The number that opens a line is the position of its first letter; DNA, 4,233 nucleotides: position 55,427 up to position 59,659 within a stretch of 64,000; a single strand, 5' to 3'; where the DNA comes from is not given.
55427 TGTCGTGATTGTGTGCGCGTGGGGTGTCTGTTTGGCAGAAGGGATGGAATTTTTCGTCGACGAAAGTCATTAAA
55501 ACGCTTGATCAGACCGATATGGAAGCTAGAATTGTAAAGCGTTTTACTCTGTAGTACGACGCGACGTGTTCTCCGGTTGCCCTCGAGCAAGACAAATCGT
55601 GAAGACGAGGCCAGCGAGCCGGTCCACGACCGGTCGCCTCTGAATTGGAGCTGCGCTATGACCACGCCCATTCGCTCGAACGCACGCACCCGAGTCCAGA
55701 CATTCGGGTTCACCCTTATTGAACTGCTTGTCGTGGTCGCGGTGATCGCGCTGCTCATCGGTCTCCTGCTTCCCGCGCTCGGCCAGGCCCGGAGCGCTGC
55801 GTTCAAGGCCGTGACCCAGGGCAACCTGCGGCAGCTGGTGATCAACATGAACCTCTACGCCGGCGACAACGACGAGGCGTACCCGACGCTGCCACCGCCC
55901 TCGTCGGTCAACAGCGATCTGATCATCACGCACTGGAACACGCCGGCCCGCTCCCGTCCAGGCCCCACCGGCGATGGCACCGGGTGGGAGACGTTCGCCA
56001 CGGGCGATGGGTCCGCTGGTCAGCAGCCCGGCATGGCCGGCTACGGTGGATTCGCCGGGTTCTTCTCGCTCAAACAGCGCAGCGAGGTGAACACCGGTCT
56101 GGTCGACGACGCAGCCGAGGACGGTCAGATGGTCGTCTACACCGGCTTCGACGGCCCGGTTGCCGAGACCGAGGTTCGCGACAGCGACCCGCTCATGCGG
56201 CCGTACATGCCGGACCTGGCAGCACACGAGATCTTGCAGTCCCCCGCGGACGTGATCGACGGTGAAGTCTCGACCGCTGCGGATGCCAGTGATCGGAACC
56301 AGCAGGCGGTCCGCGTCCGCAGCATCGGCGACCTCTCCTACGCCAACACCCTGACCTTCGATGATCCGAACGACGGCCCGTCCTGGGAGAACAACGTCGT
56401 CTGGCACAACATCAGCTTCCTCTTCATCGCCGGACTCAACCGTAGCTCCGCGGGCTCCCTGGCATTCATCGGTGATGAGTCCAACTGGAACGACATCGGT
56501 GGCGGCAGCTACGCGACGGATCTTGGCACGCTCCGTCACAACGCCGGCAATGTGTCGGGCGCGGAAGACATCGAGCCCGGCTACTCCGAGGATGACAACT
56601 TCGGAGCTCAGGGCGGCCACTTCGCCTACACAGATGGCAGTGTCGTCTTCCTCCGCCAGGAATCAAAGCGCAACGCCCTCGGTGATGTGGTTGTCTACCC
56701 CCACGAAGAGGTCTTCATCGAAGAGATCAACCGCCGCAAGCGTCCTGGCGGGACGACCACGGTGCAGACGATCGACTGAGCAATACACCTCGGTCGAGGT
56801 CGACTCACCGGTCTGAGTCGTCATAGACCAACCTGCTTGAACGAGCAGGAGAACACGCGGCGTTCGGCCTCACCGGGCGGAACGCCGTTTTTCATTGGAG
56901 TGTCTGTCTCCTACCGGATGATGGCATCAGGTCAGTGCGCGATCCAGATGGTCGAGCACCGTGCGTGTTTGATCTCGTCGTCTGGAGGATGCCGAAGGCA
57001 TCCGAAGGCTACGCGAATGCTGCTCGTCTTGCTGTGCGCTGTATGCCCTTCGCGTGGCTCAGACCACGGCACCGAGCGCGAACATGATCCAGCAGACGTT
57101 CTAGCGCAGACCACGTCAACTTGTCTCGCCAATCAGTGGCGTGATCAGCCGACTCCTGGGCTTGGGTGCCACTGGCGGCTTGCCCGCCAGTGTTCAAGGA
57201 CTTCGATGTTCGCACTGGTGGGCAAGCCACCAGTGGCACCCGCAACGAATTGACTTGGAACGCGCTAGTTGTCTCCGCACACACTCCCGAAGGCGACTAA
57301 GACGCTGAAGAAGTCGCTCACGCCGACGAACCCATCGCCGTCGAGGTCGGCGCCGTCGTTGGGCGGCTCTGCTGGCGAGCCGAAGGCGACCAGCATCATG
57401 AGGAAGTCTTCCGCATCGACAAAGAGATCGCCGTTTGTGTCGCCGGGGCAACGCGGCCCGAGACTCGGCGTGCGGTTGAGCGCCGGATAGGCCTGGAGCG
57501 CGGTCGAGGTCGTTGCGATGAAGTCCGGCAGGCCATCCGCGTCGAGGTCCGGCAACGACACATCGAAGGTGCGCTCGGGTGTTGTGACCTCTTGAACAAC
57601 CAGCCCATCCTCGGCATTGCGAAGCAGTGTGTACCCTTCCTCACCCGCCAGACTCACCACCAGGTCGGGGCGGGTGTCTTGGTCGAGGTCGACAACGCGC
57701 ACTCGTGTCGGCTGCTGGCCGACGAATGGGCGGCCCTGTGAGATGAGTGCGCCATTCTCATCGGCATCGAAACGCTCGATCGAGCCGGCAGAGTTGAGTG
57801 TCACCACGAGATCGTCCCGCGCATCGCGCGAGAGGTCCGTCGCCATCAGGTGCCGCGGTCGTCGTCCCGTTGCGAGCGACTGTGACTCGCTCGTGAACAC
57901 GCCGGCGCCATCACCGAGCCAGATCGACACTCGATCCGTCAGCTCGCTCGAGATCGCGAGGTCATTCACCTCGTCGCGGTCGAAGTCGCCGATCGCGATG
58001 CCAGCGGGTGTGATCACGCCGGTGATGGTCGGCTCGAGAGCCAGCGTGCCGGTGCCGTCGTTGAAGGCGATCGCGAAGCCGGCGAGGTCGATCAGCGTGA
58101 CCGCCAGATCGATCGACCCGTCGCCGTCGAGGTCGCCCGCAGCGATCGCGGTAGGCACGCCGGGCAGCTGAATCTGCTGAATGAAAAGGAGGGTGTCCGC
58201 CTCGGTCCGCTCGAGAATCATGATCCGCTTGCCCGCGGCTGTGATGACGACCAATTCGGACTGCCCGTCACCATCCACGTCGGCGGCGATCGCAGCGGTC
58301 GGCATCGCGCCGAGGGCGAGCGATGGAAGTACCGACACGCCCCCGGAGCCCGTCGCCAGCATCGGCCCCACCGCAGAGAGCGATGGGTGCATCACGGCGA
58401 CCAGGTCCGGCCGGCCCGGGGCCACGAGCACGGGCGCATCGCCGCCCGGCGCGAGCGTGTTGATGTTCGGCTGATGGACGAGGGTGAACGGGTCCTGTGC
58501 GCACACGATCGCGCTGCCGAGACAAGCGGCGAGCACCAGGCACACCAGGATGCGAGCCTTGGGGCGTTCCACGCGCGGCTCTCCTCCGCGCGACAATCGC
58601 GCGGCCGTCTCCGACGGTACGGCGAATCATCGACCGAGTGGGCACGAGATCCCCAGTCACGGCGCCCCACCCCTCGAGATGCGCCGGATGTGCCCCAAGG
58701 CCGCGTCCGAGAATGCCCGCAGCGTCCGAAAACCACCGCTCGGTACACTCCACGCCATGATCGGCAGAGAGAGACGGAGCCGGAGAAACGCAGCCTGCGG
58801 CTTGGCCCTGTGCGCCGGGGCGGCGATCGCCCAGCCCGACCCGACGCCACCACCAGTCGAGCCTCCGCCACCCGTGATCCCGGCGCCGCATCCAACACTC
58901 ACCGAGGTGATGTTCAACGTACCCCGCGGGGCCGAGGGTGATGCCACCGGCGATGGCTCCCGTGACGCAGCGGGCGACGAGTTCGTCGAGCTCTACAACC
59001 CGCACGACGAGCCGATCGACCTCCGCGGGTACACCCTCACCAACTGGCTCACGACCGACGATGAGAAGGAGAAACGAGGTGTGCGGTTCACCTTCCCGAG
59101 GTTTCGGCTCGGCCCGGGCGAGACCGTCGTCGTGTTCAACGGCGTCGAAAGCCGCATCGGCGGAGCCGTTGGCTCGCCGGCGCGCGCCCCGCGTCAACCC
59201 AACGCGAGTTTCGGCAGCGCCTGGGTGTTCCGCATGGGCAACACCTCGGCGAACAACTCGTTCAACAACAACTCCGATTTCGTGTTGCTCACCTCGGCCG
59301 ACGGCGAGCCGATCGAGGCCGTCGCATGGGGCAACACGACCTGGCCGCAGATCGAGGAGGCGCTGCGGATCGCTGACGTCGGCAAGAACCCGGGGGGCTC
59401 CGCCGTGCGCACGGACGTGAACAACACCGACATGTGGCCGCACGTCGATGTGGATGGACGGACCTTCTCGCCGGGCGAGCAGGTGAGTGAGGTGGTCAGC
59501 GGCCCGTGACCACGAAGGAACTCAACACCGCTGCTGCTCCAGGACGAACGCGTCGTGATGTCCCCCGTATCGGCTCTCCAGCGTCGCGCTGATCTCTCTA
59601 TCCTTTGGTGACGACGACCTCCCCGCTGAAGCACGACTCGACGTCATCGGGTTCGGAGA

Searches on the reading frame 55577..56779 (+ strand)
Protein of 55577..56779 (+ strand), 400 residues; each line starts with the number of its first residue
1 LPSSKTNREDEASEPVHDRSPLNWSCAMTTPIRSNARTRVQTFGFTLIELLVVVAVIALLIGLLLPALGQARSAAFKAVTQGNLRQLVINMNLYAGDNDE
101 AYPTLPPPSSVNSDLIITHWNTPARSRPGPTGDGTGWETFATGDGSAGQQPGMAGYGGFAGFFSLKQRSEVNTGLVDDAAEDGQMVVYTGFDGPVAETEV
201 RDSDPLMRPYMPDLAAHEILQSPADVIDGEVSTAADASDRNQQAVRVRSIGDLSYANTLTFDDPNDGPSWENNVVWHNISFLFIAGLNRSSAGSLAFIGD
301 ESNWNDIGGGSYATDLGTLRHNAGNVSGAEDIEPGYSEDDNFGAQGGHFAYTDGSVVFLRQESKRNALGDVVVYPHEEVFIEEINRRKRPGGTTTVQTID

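Call 12: search_protein_families(library=pfam, proteins=[window:55577-56779:+])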
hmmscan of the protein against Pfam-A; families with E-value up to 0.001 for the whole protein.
window:55577-56779:+ (400 aa): 1 family
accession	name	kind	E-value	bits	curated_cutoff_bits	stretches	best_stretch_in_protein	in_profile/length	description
PF07963.17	N_methyl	-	0.00013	21.9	21.2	1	44-65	6-27/27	Prokaryotic N-terminal methylation motif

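Call 68: find_encoding_contigs(protein=window:55601-56779:+, flank=10000, max_places=5)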
Protein window:55601-56779:+ (392 aa): no gene with exactly this product is on record in the collection.

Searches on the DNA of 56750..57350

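Call 9: search_rna_families(source=window, start=56750, end=57350, threshold=evalue, max_evalue=10)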
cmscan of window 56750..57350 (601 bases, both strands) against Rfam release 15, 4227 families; matches with E-value up to 10: 8.
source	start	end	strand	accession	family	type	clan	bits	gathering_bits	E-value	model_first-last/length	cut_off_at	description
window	56914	56954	+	RF01275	sR22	Gene; snRNA; snoRNA; CD-box;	-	22.3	40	0.03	1-58/58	no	Small nucleolar RNA sR22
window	57163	57242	+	RF03981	mir-8799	Gene; miRNA;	CL00146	21.5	46.2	0.88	1-90/90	no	mir-8799 microRNA precursor family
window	56753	56815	+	RF01924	mir-2774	Gene; miRNA;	-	21.2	51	0.01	1-67/67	no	mir-2774 microRNA precursor family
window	57172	57233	-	RF03173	mir-4504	Gene; miRNA;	-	19.3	104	0.41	1-92/92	no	mir-4504 microRNA precursor family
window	56979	57063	+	RF01274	sR45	Gene; snRNA; snoRNA; CD-box;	-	19.2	40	0.087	1-55/55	no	Small nucleolar RNA sR45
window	57151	57251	+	RF03458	mir-766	Gene; miRNA;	-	15.7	110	1.7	1-108/108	no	mir-766 microRNA precursor family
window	57273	57303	-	RF01361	CRISPR-DR48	Gene; CRISPR;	-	15.5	50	9.4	1-37/37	no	CRISPR RNA direct repeat element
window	56972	57065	+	RF02479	GlsR13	Gene; snRNA; snoRNA; CD-box;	-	13.3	100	3.3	1-100/100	no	Small nucleolar RNA GlsR13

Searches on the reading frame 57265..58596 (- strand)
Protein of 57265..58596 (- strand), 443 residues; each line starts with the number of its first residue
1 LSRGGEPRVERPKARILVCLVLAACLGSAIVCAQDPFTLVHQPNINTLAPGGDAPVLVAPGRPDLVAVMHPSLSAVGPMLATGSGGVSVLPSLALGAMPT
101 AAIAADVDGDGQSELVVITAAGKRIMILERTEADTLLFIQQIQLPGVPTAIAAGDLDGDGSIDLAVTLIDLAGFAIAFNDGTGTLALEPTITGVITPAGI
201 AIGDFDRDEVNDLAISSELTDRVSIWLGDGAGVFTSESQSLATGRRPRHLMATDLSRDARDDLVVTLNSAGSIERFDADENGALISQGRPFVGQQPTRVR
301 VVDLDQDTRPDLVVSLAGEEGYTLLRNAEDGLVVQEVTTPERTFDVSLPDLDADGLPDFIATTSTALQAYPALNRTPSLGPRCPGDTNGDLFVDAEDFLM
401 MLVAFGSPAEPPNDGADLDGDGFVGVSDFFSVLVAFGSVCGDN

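Call 12: search_protein_families(library=pfam, proteins=[window:57265-58596:-])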
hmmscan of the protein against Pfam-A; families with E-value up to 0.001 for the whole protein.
window:57265-58596:- (443 aa): 4 families
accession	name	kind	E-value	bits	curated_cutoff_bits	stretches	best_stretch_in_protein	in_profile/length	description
PF13517.12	FG-GAP_3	-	1.4e-26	93.3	26.9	4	106-166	1-61/61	FG-GAP-like repeat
PF01839.29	FG-GAP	-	1.6e-12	47.4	22.1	0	100-120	3-23/37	FG-GAP repeat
PF00404.24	Dockerin_1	-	6e-09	36.4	22.9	0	384-429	1-49/57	Dockerin type I domain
PF16743.10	PliI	-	3e-05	24.2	27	0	252-274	64-86/123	Periplasmic lysozyme inhibitor of I-type lysozyme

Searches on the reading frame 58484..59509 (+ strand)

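Call 12: search_protein_families(library=pfam, proteins=[window:58484-59509:+])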
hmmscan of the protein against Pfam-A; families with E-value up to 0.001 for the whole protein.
window:58484-59509:+ (341 aa): 1 family
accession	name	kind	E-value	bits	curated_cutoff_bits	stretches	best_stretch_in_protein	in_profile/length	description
PF00932.25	LTD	-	8.2e-13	49.1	34.3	1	159-283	20-108/109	Lamin Tail Domain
